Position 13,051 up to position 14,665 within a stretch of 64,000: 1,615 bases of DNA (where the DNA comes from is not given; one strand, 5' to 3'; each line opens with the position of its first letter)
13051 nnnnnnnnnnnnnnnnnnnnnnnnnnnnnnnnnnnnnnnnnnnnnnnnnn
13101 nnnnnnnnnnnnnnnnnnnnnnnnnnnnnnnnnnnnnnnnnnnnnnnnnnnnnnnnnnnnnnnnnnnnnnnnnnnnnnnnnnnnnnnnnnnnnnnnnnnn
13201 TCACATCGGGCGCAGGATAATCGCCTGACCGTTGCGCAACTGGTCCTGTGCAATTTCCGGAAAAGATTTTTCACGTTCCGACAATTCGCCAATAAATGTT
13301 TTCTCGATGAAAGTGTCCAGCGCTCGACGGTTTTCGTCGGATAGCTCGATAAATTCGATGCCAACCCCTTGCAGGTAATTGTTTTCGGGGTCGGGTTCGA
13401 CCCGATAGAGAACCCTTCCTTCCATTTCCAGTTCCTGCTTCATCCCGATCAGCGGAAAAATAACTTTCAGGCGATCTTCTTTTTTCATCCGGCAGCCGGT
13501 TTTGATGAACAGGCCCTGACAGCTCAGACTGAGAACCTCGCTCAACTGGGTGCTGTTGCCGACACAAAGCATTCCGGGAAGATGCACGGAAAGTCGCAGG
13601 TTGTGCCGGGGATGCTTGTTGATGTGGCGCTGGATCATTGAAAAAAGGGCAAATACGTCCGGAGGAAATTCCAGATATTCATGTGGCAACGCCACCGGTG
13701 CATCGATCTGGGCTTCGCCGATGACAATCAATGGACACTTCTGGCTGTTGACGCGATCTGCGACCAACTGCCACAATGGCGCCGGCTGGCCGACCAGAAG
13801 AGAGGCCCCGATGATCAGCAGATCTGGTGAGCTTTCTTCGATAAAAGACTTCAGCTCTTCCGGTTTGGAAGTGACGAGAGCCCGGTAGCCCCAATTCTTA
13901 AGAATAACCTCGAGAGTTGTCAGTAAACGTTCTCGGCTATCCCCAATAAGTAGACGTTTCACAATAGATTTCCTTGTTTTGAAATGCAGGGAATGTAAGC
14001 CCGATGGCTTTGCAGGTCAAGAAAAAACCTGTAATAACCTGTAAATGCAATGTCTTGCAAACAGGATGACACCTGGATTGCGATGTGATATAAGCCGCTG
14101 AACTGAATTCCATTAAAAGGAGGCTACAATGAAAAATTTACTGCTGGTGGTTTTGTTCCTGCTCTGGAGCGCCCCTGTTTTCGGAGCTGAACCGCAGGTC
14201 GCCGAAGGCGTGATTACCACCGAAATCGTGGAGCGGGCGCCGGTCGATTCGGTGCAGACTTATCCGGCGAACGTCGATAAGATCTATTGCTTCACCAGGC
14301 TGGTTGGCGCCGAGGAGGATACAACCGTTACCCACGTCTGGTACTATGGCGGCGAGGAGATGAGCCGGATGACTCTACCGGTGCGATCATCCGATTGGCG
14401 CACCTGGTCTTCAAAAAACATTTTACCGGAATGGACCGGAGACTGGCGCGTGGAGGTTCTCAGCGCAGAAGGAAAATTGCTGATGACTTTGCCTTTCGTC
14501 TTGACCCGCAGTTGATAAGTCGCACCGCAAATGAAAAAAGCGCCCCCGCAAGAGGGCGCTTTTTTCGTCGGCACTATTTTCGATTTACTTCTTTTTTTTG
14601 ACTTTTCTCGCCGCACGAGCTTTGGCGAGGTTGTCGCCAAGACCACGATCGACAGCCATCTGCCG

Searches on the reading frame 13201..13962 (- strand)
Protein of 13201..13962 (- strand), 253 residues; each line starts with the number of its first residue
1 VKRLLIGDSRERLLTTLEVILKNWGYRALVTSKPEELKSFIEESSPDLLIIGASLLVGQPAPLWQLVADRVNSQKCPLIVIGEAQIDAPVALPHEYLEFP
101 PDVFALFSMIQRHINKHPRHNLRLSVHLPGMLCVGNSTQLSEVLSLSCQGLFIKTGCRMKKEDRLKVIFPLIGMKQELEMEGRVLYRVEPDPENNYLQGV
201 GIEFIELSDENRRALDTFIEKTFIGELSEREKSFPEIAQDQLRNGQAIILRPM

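Call 70: search_protein_families(library=pfam, proteins=[window:13201-13962:-], max_evalue=0.00001)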
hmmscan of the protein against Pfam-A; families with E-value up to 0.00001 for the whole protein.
window:13201-13962:- (253 aa): 1 family
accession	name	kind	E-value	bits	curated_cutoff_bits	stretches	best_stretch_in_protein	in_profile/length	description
PF07238.19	PilZ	-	5.7e-11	43.1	22.5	1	119-220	3-101/102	PilZ domain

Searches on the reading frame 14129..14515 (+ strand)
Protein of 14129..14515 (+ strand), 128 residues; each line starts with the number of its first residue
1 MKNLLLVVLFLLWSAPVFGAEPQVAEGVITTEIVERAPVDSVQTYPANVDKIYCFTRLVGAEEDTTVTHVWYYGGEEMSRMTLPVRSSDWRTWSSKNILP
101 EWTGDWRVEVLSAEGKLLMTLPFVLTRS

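Call 71: search_protein_families(library=pfam, proteins=[window:14129-14515:+], max_evalue=0.00001)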
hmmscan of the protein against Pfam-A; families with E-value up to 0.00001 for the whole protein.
window:14129-14515:+ (128 aa): 1 family
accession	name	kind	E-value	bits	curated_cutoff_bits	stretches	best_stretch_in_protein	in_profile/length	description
PF11141.13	DUF2914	-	6.1e-23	80.8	23.6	1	64-123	1-60/62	Protein of unknown function (DUF2914)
